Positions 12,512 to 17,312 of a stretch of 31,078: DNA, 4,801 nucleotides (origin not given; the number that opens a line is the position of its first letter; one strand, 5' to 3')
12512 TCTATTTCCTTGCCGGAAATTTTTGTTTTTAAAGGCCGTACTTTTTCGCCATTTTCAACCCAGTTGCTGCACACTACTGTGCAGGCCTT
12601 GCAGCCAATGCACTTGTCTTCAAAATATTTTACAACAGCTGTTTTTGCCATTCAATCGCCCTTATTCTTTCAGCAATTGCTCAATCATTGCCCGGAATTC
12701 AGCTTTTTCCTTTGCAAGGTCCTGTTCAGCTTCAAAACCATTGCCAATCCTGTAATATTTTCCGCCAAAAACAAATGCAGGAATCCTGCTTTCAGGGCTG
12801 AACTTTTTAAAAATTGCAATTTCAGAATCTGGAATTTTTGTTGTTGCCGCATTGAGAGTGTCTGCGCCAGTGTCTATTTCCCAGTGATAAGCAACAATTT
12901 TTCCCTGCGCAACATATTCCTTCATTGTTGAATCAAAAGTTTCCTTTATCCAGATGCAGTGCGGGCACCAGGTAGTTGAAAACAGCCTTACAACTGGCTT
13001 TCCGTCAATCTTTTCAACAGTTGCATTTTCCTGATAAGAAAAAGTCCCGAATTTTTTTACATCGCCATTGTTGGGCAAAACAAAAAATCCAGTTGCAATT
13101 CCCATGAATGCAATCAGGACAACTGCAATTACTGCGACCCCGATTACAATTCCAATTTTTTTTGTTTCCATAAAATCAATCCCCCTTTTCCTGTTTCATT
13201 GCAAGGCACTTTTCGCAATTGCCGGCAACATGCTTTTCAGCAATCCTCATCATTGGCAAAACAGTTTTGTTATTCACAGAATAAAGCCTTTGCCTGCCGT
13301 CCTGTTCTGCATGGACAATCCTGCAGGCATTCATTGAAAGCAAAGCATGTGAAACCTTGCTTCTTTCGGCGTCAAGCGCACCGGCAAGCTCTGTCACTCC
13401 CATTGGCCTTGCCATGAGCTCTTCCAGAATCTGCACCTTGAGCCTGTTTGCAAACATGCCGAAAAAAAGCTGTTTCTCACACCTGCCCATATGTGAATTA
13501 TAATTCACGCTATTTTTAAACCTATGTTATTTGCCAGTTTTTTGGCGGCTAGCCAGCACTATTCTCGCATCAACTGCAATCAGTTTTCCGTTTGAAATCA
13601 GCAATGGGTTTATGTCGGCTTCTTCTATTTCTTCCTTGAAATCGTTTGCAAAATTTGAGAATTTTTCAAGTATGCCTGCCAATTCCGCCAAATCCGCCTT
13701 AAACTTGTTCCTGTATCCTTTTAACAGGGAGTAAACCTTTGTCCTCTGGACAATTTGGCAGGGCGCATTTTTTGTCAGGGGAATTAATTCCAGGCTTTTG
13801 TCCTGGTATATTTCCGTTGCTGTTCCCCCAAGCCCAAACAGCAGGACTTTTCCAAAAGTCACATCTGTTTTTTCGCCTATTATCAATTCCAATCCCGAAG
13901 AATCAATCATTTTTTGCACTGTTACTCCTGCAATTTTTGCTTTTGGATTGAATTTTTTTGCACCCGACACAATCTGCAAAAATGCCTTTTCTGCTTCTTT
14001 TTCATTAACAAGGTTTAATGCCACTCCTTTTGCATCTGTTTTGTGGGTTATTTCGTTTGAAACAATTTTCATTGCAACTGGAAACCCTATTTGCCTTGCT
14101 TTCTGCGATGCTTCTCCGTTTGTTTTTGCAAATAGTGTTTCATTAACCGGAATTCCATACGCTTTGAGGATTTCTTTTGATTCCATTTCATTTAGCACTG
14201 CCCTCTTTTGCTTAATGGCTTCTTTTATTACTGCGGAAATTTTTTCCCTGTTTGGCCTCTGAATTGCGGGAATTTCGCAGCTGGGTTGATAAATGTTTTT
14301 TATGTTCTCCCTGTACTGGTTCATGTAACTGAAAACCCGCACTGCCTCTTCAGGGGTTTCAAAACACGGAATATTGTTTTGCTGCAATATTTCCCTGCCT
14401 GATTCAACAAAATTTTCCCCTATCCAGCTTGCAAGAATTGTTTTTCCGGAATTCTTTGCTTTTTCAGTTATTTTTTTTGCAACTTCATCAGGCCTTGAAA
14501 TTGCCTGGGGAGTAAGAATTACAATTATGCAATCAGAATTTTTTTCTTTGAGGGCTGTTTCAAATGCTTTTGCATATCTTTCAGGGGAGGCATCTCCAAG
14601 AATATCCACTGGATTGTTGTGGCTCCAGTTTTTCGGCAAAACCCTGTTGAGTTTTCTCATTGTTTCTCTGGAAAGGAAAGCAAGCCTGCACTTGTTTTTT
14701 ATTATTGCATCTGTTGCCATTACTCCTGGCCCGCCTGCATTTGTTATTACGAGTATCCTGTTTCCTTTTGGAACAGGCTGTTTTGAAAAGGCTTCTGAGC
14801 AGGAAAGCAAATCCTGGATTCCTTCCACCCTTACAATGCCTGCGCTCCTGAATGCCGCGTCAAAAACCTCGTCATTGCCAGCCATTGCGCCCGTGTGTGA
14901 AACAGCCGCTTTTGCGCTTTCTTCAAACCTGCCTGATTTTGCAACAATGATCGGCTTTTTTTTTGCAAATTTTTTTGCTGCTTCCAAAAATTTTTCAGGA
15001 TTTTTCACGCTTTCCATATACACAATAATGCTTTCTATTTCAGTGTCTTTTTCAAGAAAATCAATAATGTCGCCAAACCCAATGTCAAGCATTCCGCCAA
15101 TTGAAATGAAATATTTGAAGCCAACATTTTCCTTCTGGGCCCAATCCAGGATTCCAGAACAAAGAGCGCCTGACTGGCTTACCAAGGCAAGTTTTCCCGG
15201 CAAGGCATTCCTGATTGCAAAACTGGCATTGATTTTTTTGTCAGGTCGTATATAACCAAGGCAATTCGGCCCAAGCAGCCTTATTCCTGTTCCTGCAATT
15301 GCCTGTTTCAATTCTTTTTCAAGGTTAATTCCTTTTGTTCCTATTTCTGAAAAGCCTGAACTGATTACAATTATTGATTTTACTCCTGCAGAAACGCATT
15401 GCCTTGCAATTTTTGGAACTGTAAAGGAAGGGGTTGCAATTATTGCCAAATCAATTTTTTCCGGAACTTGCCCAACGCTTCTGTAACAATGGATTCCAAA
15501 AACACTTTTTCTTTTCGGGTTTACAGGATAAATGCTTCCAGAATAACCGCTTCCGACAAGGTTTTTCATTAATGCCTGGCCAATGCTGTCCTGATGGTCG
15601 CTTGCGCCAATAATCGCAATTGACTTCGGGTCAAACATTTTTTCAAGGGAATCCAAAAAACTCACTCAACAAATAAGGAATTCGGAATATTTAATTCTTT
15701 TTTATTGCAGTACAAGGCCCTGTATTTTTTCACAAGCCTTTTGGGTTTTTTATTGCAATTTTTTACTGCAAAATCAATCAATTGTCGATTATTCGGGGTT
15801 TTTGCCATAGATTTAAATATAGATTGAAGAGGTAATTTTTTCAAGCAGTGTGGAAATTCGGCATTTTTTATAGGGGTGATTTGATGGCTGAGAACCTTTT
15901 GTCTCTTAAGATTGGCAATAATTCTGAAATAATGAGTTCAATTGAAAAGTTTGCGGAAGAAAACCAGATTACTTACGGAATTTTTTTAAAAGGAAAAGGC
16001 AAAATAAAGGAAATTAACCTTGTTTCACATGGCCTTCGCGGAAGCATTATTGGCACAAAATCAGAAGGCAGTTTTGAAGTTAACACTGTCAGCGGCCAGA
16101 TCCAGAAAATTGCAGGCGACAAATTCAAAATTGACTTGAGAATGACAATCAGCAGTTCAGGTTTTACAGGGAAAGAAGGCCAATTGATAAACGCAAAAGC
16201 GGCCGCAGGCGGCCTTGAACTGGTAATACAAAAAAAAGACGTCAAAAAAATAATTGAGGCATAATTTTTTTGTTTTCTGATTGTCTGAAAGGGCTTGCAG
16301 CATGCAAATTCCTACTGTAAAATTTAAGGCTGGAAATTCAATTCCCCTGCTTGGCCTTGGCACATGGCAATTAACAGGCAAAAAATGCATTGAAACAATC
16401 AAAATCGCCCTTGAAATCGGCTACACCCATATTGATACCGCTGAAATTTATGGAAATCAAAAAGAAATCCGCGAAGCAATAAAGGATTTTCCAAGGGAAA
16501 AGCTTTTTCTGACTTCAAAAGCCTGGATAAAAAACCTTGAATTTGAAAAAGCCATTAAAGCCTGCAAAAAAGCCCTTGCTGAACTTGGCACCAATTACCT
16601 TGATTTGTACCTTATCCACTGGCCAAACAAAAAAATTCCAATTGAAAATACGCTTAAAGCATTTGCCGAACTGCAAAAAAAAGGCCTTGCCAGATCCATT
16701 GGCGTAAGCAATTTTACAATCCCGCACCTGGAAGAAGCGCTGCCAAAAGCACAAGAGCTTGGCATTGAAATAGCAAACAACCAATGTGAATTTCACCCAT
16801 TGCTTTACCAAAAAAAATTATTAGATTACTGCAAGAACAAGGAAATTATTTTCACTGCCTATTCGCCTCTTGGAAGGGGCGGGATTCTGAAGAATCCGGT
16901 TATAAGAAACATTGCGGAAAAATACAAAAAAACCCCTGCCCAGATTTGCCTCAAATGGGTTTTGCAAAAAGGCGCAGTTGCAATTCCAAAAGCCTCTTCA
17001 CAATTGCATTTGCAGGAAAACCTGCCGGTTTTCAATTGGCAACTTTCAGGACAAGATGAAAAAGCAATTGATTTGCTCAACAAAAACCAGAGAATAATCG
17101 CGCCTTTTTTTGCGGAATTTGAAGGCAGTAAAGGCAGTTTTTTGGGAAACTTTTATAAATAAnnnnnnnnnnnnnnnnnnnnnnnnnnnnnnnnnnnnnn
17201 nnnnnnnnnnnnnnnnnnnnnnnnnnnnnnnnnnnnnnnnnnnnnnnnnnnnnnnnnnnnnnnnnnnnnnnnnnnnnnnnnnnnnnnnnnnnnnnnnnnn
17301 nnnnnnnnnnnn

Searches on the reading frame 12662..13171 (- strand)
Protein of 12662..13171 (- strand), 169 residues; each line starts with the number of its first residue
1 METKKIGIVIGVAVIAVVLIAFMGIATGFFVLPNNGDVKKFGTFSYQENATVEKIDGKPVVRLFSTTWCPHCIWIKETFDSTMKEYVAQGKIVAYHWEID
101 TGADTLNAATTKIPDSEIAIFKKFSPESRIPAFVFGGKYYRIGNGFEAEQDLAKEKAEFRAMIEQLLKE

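Call 8: search_protein_families(library=pfam, proteins=[window:12662-13171:-], max_evalue=0.001)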
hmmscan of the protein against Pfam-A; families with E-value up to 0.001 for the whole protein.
window:12662-13171:- (169 aa): 1 family
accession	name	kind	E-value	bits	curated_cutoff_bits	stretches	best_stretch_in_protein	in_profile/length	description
PF00085.26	Thioredoxin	-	0.0004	20.8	23.5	1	51-107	13-66/103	Thioredoxin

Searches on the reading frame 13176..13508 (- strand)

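Call 8: search_protein_families(library=pfam, proteins=[window:13176-13508:-], max_evalue=0.001)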
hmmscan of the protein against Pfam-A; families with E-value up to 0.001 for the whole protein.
window:13176-13508:- (110 aa): 2 families
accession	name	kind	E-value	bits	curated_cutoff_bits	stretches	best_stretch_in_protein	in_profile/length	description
PF01022.26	HTH_5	-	5.4e-05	23.4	22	1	24-66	4-46/47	Bacterial regulatory protein, arsR family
PF25212.1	HVO_A0114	-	0.00035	20.8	27.6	1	24-75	24-76/84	HVO_A0114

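Call 17: search_protein_families(library=ncbifam, proteins=[window:13176-13508:-], max_evalue=0.00001)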
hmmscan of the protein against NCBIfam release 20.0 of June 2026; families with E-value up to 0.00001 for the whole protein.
window:13176-13508:- (110 aa): 3 families
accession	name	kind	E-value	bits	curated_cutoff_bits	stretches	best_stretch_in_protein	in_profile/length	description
NF033788.1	HTH_metalloreg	subfamily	6.6e-15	54.7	55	1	15-85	4-75/77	metalloregulator ArsR/SmtB family transcription factor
NF047906.1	CdPbTransRegCmtR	equivalog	1.3e-06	28.3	150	1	21-82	20-81/104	Cd(II)/Pb(II)-sensing metalloregulatory transcriptional regulator CmtR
NF033789.1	repress_SdpR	subfamily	5.4e-06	26.2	100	1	19-85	5-71/79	autorepressor SdpR family transcription factor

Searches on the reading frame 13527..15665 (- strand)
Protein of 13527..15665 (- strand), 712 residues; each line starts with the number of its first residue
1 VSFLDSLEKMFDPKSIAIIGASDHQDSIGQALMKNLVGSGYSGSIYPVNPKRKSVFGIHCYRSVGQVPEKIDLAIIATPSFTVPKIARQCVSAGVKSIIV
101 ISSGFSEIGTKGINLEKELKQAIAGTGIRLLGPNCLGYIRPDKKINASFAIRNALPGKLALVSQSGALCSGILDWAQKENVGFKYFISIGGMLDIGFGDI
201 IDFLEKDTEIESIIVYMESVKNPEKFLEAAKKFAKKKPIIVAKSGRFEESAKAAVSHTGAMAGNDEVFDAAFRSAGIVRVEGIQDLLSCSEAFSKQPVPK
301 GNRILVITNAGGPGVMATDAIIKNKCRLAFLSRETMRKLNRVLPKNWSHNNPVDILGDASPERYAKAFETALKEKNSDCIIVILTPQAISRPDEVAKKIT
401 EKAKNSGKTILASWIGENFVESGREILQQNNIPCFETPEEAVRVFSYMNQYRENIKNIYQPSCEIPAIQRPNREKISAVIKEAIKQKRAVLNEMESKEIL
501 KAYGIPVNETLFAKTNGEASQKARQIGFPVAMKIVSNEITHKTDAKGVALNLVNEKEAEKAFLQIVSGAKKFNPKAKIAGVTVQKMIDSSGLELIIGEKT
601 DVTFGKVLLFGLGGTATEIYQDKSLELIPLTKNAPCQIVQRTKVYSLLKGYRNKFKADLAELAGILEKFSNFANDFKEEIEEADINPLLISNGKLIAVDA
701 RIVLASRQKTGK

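Call 8: search_protein_families(library=pfam, proteins=[window:13527-15665:-], max_evalue=0.001)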
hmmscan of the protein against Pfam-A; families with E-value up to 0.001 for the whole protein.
window:13527-15665:- (712 aa): 7 families
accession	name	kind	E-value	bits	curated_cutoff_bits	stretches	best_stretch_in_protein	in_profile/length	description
PF13549.11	ATP-grasp_5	-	1.2e-74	250.9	27.6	1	483-704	2-221/221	ATP-grasp domain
PF13607.11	Succ_CoA_lig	-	2.6e-53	179.9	27.4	1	156-293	1-138/138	Succinyl-CoA ligase like flavodoxin domain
PF13380.12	CoA_binding_2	-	1.3e-24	87.3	22.8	1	14-138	1-113/116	CoA binding domain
PF02629.25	CoA_binding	-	3.9e-12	47.2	22.3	1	13-104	3-97/97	CoA binding domain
PF19045.5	Ligase_CoA_2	-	2.5e-10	41.1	23.7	1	305-445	2-148/162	Ligase-CoA domain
PF01408.29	GFO_IDH_MocA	-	4e-05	24.7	24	1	15-98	2-89/120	Oxidoreductase family, NAD-binding Rossmann fold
PF08442.15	ATP-grasp_2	-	0.00044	20.3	29.5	0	491-586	2-95/202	ATP-grasp domain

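Call 17: search_protein_families(library=ncbifam, proteins=[window:13527-15665:-], max_evalue=0.00001)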
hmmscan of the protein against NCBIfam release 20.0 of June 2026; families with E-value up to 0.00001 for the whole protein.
window:13527-15665:- (712 aa): 10 families
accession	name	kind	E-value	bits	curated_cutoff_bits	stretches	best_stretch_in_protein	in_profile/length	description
NF045493.1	HydDutCoALig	equivalog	1.7e-171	572.3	1300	1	9-704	5-698/698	4-hydroxybutyrate--CoA ligase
TIGR02717.1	AcCoA-syn-alpha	equivalog_domain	1e-165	551.7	567.15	1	7-451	1-446/447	acetate--CoA ligase alpha subunit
NF045494.1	AcCoALig_Archglob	equivalog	1.6e-154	515.9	1200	2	6-452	217-663/665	acetate--CoA ligase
NF045492.1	HydPropCoALig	equivalog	2.7e-127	425.9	1300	2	6-451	247-696/700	3-hydroxypropionate--CoA ligase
NF001913.0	PRK00696.1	equivalog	1.6e-14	53.7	370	1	491-704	3-218/388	ADP-forming succinate--CoA ligase subunit beta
TIGR01019.1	sucCoAalpha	subfamily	6.7e-14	52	353.2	1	54-276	45-268/286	succinate--CoA ligase subunit alpha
NF004230.0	PRK05678.1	equivalog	1.9e-13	50.3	336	1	53-263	46-253/291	succinate--CoA ligase subunit alpha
TIGR01016.1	sucCoAbeta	subfamily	1.8e-11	43.6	375.55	0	491-703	3-217/386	succinate-CoA ligase subunit beta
NF010647.0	PRK14046.1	equivalog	1.3e-09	37.7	604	0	350-434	284-368/392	malate--CoA ligase subunit beta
NF010623.0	PRK14016.1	subfamily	4.9e-07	28.3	877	1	495-565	217-282/871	cyanophycin synthetase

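Call 23: find_homologous_proteins(query=window:13527-15665:-, max_evalue=1e-50)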
Query window:13527-15665:- (712 aa): 7999 proteins with E <= 1e-50 among 8000 candidates; the best 120 are listed.
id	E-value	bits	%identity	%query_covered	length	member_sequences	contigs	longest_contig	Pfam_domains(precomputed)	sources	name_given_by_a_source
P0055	0.0e+0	1554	100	100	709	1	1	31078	PF02629.26,PF13607.12,PF13549.12,PF13380.13,PF19045.5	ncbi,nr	ncbi:MAG: acetate--CoA ligase family protein [Candidatus ainarchaeum sp.]|nr:acetate--CoA ligase fam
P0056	0.0e+0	1343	86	100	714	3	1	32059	PF02629.26,PF13607.12,PF13549.12,PF13380.13,PF19045.5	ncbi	-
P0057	0.0e+0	1269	81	98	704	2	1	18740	PF02629.26,PF13607.12,PF13549.12,PF13380.13,PF19045.5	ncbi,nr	ncbi:MAG: acetate--CoA ligase family protein [Candidatus ainarchaeum sp.]|nr:acetate--CoA ligase fam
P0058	2.7e-293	993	62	99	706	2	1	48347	PF02629.26,PF13607.12,PF13549.12,PF13380.13,PF19045.5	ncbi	-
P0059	1.2e-292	991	63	99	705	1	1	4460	PF02629.26,PF13607.12,PF13549.12,PF13380.13,PF19045.5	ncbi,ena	-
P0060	2.9e-292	989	63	99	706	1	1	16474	PF02629.26,PF13607.12,PF13549.12,PF13380.13,PF19045.5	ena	-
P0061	8.9e-292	988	61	100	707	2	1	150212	PF02629.26,PF13607.12,PF13549.12,PF13380.13,PF19045.5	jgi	-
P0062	1.2e-291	987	64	99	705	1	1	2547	PF02629.26,PF13607.12,PF13549.12,PF13380.13,PF19045.5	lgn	-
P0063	1.8e-291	987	62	99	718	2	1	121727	PF02629.26,PF13607.12,PF13549.12,PF13380.13,PF19045.5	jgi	-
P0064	2.4e-291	986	63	99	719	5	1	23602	PF02629.26,PF13607.12,PF13549.12,PF13380.13,PF19045.5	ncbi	-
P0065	2.1e-289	980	62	98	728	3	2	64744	PF02629.26,PF13607.12,PF13549.12,PF13380.13,PF19045.5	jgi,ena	-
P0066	2.5e-287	973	62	100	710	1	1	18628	PF02629.26,PF13607.12,PF13549.12,PF13380.13,PF19045.5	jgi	-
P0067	2.8e-286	970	62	99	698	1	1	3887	PF02629.26,PF13607.12,PF13549.12,PF13380.13,PF19045.5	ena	-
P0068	6.4e-286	969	61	99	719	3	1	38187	PF00549.25,PF02629.26,PF13607.12,PF13549.12,PF13380.13,PF19045.5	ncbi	-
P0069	2.0e-284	964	62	99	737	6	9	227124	PF02629.26,PF13607.12,PF13549.12,PF13380.13,PF19045.5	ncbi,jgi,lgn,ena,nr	ncbi:MAG TPA: acetate--CoA ligase family protein [archaeon]|nr:acetate--CoA ligase family protein [a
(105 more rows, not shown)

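Call 24: find_encoding_contigs(protein=P0056, flank=10000, max_places=3)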
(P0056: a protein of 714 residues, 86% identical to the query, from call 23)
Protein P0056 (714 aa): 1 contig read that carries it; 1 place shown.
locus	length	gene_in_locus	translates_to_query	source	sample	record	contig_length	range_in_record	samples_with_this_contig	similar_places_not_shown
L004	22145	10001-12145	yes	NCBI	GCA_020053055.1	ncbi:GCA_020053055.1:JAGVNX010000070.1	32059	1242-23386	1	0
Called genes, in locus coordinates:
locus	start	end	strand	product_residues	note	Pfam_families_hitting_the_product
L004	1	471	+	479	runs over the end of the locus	PF02310:B12-binding, PF04055:Radical_SAM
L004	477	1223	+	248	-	PF13489:Methyltransf_23, PF13847:Methyltransf_31 (weak), PF08241:Methyltransf_11, PF08242:Methyltransf_12, PF13649:Methyltransf_25, PF01739:CheR (faint)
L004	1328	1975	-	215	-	-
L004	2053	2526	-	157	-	PF01797:Y1_Tnp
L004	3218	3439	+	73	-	PF24113:DUF7387 (weak), PF15919:HicB_lk_antitox, PF21748:UPF0150 (weak)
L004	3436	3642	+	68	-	PF07927:HicA_toxin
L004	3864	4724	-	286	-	PF00248:Aldo_ket_red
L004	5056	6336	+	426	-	PF05239:PRC (faint), PF03448:MgtE_N, PF00571:CBS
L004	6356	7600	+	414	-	PF01566:Nramp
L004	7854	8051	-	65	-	PF07927:HicA_toxin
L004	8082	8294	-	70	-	PF15919:HicB_lk_antitox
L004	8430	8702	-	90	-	PF05016:ParE_toxin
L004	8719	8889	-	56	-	-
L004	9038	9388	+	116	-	-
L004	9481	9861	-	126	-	PF03479:PCC (weak)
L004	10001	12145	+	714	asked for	PF02629:CoA_binding, PF13380:CoA_binding_2, PF13607:Succ_CoA_lig, PF19045:Ligase_CoA_2, PF13549:ATP-grasp_5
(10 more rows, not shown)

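Call 25: find_encoding_contigs(protein=P0057, flank=10000, max_places=3)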
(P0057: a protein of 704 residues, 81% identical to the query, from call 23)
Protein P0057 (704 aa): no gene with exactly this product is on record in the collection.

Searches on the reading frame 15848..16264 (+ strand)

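Call 9: search_protein_families(library=pfam, proteins=[window:15848-16264:+], max_evalue=0.001)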
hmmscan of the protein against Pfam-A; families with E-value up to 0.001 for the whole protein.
window:15848-16264:+ (138 aa): 1 family
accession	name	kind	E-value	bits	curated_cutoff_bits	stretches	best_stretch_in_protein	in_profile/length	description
PF03479.20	PCC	-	3.6e-09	37.4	25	1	20-129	5-114/117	Plants and Prokaryotes Conserved (PCC) domain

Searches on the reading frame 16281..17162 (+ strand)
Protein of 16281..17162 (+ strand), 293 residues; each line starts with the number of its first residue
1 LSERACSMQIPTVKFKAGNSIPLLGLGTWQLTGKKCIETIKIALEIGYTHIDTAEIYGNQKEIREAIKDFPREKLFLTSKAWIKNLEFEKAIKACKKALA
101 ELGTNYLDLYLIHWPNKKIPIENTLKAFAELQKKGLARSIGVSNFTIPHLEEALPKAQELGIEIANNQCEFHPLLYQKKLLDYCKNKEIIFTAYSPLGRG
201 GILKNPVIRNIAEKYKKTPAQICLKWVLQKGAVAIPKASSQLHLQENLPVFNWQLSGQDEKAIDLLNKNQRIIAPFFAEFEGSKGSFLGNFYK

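Call 9: search_protein_families(library=pfam, proteins=[window:16281-17162:+], max_evalue=0.001)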
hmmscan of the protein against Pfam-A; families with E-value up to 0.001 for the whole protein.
window:16281-17162:+ (293 aa): 3 families
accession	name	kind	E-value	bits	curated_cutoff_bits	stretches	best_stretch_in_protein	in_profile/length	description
PF00248.27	Aldo_ket_red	-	2.7e-60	204.4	24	1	24-266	2-289/291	Aldo/keto reductase family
PF00515.34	TPR_1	-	0.00026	21.1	27.8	0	85-100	14-29/34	Tetratricopeptide repeat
PF07719.23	TPR_2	-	0.00059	20.2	27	0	75-101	4-30/34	Tetratricopeptide repeat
